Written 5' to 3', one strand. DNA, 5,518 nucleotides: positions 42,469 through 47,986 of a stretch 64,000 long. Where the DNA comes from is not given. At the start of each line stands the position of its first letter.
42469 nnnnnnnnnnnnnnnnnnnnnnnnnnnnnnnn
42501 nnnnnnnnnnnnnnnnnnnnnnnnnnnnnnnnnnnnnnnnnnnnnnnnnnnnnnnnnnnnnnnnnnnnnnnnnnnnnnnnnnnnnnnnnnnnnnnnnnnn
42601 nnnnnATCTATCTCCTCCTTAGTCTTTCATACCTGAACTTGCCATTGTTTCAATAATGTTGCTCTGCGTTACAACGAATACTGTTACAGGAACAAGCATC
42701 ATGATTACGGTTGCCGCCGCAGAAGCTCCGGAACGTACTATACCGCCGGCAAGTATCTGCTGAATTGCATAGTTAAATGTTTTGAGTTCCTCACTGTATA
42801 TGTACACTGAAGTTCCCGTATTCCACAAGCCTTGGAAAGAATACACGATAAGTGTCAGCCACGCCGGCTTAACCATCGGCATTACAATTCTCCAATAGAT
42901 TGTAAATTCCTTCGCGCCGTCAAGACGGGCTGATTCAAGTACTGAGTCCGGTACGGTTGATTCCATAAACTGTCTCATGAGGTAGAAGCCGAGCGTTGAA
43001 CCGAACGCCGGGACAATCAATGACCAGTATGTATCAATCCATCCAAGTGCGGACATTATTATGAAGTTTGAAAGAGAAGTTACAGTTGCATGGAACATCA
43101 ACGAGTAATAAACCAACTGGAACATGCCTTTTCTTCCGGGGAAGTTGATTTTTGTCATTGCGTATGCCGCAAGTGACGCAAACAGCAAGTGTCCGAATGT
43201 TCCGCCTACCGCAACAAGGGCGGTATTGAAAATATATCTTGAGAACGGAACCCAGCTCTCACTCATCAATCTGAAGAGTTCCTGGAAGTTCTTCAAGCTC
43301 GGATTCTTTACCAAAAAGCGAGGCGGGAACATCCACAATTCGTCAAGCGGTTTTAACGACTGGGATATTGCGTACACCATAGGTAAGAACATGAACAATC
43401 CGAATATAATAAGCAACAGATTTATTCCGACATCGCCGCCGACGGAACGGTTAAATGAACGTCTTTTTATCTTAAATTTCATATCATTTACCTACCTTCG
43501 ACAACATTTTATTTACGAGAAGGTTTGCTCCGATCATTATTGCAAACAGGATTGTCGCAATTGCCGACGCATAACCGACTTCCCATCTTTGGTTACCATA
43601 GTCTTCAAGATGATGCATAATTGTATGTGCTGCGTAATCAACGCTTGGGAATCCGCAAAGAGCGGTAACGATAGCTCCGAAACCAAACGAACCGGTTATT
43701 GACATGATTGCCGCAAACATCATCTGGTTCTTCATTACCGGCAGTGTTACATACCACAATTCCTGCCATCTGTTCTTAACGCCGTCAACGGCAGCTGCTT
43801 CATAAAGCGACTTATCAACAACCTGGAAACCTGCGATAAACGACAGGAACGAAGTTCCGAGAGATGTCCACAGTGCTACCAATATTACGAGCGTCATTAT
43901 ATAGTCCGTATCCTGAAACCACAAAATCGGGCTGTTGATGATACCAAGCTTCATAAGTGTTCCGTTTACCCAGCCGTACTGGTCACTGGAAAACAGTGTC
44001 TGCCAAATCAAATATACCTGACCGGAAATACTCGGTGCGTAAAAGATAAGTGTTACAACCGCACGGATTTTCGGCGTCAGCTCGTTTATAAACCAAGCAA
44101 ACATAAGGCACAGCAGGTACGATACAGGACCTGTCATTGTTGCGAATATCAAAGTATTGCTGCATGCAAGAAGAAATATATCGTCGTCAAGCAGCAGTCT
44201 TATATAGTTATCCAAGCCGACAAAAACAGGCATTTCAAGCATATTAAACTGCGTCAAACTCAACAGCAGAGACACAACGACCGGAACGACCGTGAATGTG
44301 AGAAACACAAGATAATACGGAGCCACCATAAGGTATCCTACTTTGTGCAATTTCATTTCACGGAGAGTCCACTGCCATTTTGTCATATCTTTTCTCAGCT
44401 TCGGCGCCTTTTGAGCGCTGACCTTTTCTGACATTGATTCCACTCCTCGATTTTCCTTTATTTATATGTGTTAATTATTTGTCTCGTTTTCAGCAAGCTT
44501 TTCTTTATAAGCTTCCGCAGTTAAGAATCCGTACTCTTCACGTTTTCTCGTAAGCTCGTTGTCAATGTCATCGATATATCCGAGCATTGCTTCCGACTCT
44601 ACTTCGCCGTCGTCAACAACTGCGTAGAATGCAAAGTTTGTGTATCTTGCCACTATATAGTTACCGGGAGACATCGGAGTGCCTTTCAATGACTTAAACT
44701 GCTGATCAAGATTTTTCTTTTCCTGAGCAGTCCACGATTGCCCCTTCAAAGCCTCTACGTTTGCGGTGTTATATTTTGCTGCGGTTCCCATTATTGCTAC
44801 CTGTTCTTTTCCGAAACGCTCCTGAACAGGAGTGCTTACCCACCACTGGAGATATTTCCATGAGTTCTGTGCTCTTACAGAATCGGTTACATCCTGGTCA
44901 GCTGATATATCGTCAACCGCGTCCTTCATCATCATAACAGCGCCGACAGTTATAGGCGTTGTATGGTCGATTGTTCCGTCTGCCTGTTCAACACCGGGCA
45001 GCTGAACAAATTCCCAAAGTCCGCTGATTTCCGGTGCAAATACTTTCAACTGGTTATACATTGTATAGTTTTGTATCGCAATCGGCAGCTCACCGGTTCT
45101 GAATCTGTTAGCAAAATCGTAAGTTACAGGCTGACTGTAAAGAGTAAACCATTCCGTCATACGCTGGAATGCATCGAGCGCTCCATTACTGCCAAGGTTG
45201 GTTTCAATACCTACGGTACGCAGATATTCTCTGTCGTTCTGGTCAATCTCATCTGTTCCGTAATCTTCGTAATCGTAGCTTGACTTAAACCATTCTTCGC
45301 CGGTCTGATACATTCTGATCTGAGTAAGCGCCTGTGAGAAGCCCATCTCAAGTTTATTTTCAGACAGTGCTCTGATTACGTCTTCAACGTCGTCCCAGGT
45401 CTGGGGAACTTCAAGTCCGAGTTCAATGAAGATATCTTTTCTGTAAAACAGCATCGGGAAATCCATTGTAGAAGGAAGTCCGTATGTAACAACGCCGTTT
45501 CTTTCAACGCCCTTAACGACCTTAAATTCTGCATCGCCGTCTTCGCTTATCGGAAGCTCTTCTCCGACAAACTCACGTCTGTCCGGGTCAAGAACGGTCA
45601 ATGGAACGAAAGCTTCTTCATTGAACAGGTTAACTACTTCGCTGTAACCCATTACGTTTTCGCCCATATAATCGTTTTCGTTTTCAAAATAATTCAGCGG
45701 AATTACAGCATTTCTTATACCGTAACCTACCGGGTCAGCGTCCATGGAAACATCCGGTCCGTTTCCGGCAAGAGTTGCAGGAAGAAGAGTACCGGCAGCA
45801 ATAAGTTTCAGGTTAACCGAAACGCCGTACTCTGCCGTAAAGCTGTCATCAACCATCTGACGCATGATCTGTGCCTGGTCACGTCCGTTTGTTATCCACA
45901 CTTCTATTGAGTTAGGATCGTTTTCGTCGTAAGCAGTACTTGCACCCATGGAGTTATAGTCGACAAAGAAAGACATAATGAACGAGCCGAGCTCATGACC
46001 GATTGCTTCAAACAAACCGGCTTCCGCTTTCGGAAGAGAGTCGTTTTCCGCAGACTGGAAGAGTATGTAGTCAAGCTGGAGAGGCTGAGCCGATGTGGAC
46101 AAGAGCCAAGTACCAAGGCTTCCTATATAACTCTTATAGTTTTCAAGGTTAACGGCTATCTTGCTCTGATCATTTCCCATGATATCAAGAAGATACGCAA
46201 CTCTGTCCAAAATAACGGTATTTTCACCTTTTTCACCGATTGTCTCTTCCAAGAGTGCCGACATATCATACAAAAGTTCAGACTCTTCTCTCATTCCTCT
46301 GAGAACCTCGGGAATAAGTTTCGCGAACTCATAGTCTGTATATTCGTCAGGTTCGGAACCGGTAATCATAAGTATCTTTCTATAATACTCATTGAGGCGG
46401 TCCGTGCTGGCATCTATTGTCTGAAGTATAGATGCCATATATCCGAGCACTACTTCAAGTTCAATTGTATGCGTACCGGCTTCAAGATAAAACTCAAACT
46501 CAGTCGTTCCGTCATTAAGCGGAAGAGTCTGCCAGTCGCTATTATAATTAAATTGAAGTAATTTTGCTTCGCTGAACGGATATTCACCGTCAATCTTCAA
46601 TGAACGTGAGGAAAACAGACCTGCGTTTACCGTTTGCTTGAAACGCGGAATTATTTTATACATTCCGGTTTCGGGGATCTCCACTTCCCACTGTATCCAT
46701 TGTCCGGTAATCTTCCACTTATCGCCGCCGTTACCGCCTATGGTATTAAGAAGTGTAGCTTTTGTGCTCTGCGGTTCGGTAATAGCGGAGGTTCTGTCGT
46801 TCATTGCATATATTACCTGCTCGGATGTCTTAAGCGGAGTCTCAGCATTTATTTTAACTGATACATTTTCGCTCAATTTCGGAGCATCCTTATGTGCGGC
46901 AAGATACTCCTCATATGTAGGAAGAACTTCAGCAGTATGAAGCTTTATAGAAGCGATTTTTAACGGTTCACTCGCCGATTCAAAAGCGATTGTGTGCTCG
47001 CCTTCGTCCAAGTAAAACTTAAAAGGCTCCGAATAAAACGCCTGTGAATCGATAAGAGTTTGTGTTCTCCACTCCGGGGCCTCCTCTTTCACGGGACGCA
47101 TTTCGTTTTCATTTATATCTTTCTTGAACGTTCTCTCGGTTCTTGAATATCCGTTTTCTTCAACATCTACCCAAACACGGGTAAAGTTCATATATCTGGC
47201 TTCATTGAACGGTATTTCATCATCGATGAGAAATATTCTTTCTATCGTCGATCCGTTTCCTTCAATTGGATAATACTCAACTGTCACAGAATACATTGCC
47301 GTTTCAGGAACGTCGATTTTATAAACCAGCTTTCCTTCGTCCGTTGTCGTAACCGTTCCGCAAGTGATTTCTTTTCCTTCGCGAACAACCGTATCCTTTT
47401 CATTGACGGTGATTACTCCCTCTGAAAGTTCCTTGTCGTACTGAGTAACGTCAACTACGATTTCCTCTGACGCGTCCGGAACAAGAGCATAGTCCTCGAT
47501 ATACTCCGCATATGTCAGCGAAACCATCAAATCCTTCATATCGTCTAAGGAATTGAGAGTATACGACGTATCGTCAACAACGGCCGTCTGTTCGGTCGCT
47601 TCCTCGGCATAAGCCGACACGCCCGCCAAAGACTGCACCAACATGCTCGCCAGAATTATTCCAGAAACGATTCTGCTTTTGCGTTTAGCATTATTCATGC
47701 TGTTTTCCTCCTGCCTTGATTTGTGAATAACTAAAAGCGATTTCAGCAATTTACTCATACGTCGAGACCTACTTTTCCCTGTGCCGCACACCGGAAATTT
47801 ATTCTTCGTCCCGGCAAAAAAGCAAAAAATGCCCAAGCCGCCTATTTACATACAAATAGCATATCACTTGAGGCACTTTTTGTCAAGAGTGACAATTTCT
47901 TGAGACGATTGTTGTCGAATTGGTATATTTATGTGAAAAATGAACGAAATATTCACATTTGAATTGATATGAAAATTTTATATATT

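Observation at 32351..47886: Nine-gene locus combining a giant CBM-fused binding protein, two ABC permease pairs, a propeller-Yip1 membrane protein, a ~1040-aa secreted protein, a GH-like enzyme and a formyltransferase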

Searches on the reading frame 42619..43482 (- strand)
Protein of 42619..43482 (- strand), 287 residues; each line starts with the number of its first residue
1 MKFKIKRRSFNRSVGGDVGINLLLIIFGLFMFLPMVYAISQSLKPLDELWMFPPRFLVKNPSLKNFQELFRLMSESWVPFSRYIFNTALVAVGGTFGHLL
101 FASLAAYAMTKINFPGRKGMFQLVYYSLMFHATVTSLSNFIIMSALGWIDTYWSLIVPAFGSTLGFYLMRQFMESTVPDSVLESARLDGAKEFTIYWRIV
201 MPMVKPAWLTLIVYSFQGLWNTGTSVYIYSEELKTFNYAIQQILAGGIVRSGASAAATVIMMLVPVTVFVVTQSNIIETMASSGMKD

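Call 4: search_protein_families(library=pfam, proteins=[window:42619-43482:-], max_evalue=0.01)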
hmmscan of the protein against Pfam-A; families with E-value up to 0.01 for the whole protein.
window:42619-43482:- (287 aa): 1 family
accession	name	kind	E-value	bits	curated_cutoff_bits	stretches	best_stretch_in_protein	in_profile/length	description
PF00528.27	BPD_transp_1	-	2.2e-09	37.7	26.4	1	133-271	33-173/184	Binding-protein-dependent transport system inner membrane component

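Call 5: search_protein_families(library=ncbifam, proteins=[window:42619-43482:-], max_evalue=0.01)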
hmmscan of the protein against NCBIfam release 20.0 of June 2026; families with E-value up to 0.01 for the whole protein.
window:42619-43482:- (287 aa): 12 families
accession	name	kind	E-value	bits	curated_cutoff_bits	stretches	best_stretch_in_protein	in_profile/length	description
NF008210.0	PRK10973.1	equivalog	1.4e-23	84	297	1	23-280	15-276/281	sn-glycerol-3-phosphate ABC transporter permease UgpE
NF040932.1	ABC_arch_GlcU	equivalog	8.2e-19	68.3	340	1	21-282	6-266/272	glucose ABC transporter permease GlcU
NF008231.0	PRK10998.1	equivalog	2.9e-11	43.5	261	1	75-287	76-296/296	maltose ABC transporter permease MalG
NF007047.0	PRK09500.1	equivalog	3e-09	36.9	326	1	90-273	66-249/257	spermidine/putrescine ABC transporter permease PotC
TIGR02139.1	permease_CysT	equivalog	1.2e-07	31.6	246.1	1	43-279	13-260/265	sulfate ABC transporter permease subunit CysT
TIGR02141.1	modB_ABC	equivalog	4.6e-05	23.1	182.6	1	90-270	6-198/208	molybdate ABC transporter permease subunit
TIGR00969.1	3a0106s02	subfamily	9.1e-05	22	240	0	64-276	45-268/272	sulfate ABC transporter permease subunit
NF008208.0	PRK10971.1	equivalog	0.00086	18.9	415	0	94-231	70-221/277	sulfate/thiosulfate ABC transporter permease CysT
NF040931.1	ABC_arch_GlcT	equivalog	0.00094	18.9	360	1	163-217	158-213/278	glucose ABC transporter permease GlcT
TIGR01581.1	Mo_ABC_porter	hypoth_equivalog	0.0015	18.1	210.3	0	105-216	44-168/225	ABC transporter permease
NF011624.0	PRK15050.1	equivalog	0.0046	16.1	247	0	175-271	185-281/297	2-aminoethylphosphonate ABC transporter permease subunit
TIGR02140.1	permease_CysW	equivalog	0.0066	16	329.1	0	183-271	161-251/261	sulfate ABC transporter permease subunit CysW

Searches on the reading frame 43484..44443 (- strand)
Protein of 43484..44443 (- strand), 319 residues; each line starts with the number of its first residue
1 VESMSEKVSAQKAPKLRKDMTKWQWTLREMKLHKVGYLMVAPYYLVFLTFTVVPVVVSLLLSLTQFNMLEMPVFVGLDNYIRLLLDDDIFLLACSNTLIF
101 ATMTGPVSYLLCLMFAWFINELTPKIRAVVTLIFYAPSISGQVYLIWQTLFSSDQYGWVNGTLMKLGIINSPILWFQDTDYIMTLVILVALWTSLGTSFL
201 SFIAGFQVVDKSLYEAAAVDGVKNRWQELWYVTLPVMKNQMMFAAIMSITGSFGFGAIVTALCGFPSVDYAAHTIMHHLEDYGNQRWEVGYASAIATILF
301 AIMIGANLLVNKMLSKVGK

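Call 4: search_protein_families(library=pfam, proteins=[window:43484-44443:-], max_evalue=0.01)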
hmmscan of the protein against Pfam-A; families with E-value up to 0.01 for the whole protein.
window:43484-44443:- (319 aa): 1 family
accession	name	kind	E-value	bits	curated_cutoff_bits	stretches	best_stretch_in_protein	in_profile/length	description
PF00528.27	BPD_transp_1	-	7.1e-08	32.8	26.4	1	96-309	21-174/184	Binding-protein-dependent transport system inner membrane component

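Call 5: search_protein_families(library=ncbifam, proteins=[window:43484-44443:-], max_evalue=0.01)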
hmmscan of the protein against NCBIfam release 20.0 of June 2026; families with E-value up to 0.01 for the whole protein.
window:43484-44443:- (319 aa): 6 families
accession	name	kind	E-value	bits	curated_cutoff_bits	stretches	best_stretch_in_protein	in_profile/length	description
NF007852.0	PRK10561.1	equivalog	2.5e-16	60.4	335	1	33-305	11-279/295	sn-glycerol-3-phosphate ABC transporter permease UgpA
NF040931.1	ABC_arch_GlcT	equivalog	2.7e-14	53.5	360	1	45-303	6-260/278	glucose ABC transporter permease GlcT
NF007044.0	PRK09497.1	equivalog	1.4e-11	44.4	348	1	38-316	13-280/285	spermidine/putrescine ABC transporter permease PotB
NF008232.0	PRK10999.1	equivalog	1.6e-08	33.7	392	1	73-317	263-517/520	maltose ABC transporter permease MalF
NF007963.0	PRK10683.1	equivalog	1.8e-08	34.1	489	1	38-311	43-306/317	putrescine ABC transporter permease PotH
TIGR02141.1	modB_ABC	equivalog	0.0016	18.1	182.6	1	97-302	3-194/208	molybdate ABC transporter permease subunit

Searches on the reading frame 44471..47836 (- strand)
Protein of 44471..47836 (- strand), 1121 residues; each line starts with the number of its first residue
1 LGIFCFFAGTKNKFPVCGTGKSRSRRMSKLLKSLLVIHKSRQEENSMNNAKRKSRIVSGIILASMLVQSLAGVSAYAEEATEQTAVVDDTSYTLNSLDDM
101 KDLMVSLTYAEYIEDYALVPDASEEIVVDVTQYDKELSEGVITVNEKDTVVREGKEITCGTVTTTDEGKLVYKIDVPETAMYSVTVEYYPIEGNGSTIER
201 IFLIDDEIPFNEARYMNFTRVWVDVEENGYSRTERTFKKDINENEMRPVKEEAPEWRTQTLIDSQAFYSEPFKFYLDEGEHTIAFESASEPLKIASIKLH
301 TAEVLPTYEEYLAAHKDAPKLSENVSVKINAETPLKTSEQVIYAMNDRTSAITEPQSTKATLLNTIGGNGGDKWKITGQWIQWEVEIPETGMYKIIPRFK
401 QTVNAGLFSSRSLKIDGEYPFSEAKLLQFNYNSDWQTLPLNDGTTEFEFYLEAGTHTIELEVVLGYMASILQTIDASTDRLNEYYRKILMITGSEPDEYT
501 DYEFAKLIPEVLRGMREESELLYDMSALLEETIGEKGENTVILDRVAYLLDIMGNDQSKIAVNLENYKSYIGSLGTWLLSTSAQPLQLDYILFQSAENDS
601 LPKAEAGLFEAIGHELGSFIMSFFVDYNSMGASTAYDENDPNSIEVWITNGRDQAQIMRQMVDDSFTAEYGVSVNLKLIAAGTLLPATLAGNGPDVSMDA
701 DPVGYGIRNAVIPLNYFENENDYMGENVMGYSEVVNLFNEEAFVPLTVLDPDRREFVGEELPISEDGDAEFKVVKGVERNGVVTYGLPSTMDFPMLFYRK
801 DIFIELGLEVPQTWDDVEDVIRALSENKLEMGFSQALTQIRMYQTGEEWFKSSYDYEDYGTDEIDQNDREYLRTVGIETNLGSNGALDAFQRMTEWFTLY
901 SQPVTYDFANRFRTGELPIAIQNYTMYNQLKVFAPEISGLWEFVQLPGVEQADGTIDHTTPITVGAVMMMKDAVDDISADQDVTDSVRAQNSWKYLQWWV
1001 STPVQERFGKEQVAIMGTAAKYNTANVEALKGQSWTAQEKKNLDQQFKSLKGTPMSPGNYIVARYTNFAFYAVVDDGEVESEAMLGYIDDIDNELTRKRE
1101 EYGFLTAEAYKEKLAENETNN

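Call 4: search_protein_families(library=pfam, proteins=[window:44471-47836:-], max_evalue=0.01)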
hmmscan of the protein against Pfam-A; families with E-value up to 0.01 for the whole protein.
window:44471-47836:- (1121 aa): 1 family
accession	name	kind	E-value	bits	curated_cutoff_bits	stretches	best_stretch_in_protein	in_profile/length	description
PF25275.1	Golvesin_C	-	0.0046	17.4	31.6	0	164-192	37-65/132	Golvesin C-terminal domain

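Call 5: search_protein_families(library=ncbifam, proteins=[window:44471-47836:-], max_evalue=0.01)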
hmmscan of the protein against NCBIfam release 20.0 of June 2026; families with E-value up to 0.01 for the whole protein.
window:44471-47836:- (1121 aa): 0 families

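Call 12: search_solved_structures(query=window:44471-47698:-, max_evalue=1)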
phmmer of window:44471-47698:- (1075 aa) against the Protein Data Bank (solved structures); distinct sequences matched with E-value up to 1: 28.
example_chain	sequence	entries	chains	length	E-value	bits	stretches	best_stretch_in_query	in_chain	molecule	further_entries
5ysb_A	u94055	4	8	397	1.3e-05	26.6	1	734-910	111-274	Lin1841 protein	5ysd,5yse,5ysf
2hq0_A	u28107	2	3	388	0.00021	22.7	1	738-778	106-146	Sugar ABC transporter, sugar-binding protein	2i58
2heu_A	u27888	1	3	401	0.00022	22.6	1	738-778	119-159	Sugar ABC transporter, sugar-binding protein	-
2hfb_A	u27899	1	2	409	0.00022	22.6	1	738-778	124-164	Sugar ABC transporter, sugar-binding protein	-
6pql_A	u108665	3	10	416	0.00023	22.5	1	738-778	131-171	ABC transporter sugar-binding protein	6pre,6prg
3uor_A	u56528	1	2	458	0.0024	19.1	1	737-779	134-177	ABC transporter sugar binding protein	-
7ehp_A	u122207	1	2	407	0.0074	17.5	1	738-776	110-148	chitin oligosaccahride binding protein NagB1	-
9lff_A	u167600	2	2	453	0.012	16.8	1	720-804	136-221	SN-glycerol-3-phophate ABC transporter, periplasmic SN-glycerol-3-phosphate-binding protei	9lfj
8art_A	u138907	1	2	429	0.013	16.7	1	726-778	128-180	Putative secreted maltose-binding protein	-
7nbz_A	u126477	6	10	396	0.014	16.6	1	734-781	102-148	Sulfoquinovosyl binding protein | Sulfoquinovosyl glycerol-binding protein SmoF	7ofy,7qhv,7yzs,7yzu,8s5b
5ci5_A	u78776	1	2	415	0.037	15.2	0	737-784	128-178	Extracellular solute-binding protein family 1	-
4qrz_A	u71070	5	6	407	0.055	14.6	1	738-780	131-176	ABC-TYPE SUGAR TRANSPORTER | ABC transporter, substrate binding protein (Sugar)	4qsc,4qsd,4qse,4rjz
1eu8_A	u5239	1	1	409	0.081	14.1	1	727-782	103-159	TREHALOSE/MALTOSE BINDING PROTEIN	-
8vqk_A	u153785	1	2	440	0.093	13.9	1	733-781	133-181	Putative ABC transporter periplasmic-binding protein YcjN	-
6x84_A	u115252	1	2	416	0.11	13.6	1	742-803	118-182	sn-glycerol-3-phosphate-binding periplasmic protein UgpB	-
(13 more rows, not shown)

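Call 27: search_protein_families(library=pfam, alignment_id=A3, max_evalue=0.01)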
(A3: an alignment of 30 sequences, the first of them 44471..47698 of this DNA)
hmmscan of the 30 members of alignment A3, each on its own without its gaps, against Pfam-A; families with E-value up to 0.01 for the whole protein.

A. member 1, window:44471-47698:- (1075 aa): 1 family
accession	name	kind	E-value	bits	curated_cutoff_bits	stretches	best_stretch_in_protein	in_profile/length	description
PF25275.1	Golvesin_C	-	0.0043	17.6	31.6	0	118-146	37-65/132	Golvesin C-terminal domain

B. families by the number of members that match (of 30 scanned): 8 families
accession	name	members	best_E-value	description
PF01547.30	SBP_bac_1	17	9.2e-24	Bacterial extracellular solute-binding protein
PF13416.11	SBP_bac_8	17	1e-21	Bacterial extracellular solute-binding protein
PF25275.1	Golvesin_C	10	0.0006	Golvesin C-terminal domain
PF16990.11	CBM_35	6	5e-05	Carbohydrate binding module (family 35)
PF09394.16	Inhibitor_I42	2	0.0034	Chagasin family peptidase inhibitor I42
PF13786.12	DUF4179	1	0.00033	Domain of unknown function (DUF4179)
PF03422.21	CBM_6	1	0.0022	Carbohydrate binding module (family 6)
PF02263.25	GBP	1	0.0068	Guanylate-binding protein, N-terminal domain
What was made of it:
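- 44471..47698 (-): g1: giant binding protein, 1075 aa. It has a signal sequence without a lipobox, two tandem CBM-like beta-sandwich repeats (about 110-300 and 330-470), a helical region (about 470-590) and a C-terminal SBP_bac_1 (CUT1) domain. Of 30 orthologues, 17 hit SBP_bac_1/8, 6 hit CBM_35 and 10 hit Golvesin_C (call 27).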

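Call 28: search_solved_structures(query=A3, max_evalue=0.01)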
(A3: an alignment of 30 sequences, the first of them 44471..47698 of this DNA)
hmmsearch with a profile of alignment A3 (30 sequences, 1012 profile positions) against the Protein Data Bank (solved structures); distinct sequences matched with E-value up to 0.01: 58.
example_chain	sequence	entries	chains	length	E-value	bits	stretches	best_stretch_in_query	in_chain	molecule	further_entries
5ysb_A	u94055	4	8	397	2.5e-21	78.6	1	586-904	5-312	Lin1841 protein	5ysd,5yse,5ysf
3uor_A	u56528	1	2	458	6.2e-09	37.6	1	591-899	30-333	ABC transporter sugar binding protein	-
2hfb_A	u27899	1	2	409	4.9e-08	34.6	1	603-745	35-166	Sugar ABC transporter, sugar-binding protein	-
6pql_A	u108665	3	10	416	5e-08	34.6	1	602-745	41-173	ABC transporter sugar-binding protein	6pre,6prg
6h0h_A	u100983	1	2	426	5.7e-08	34.4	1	607-799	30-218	Probable solute binding protein of ABC transporter system for sugars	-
6q5g_A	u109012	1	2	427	5.7e-08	34.4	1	607-799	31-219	Sugar ABC transporter substrate-binding protein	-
2heu_A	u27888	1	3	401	6.4e-08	34.2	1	609-745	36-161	Sugar ABC transporter, sugar-binding protein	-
2hq0_A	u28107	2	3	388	6.4e-08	34.2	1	610-745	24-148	Sugar ABC transporter, sugar-binding protein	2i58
4r9f_A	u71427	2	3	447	1.5e-07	33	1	631-746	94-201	MBP1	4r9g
9xf5_A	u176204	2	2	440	3.7e-07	31.7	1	583-751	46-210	ABC transporter substrate-binding protein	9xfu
4qrz_A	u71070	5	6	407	1.7e-06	29.5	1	635-785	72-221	ABC-TYPE SUGAR TRANSPORTER | ABC transporter, substrate binding protein (Sugar)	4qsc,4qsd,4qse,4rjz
7vfq_A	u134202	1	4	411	5.7e-06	27.8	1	680-892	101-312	Extracellular solute-binding protein, family 1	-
7vfr_A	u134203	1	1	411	5.7e-06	27.8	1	680-892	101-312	Extracellular solute-binding protein, family 1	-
1eu8_A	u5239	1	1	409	6.1e-06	27.7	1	692-749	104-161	TREHALOSE/MALTOSE BINDING PROTEIN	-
6hur_A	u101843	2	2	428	9.2e-06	27.1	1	643-779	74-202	ABC transporter substrate-binding protein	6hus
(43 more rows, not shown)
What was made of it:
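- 44471..47698 (-): The family profile matches the Lin1841 sugar SBP (5ysb) at E = 2.5e-21 over profile positions 586-904 (call 28).
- The SBP family profile matches sugar SBPs, best E = 2.5e-21, and relatives hit CBM35/CBM6 (calls 27, 28).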
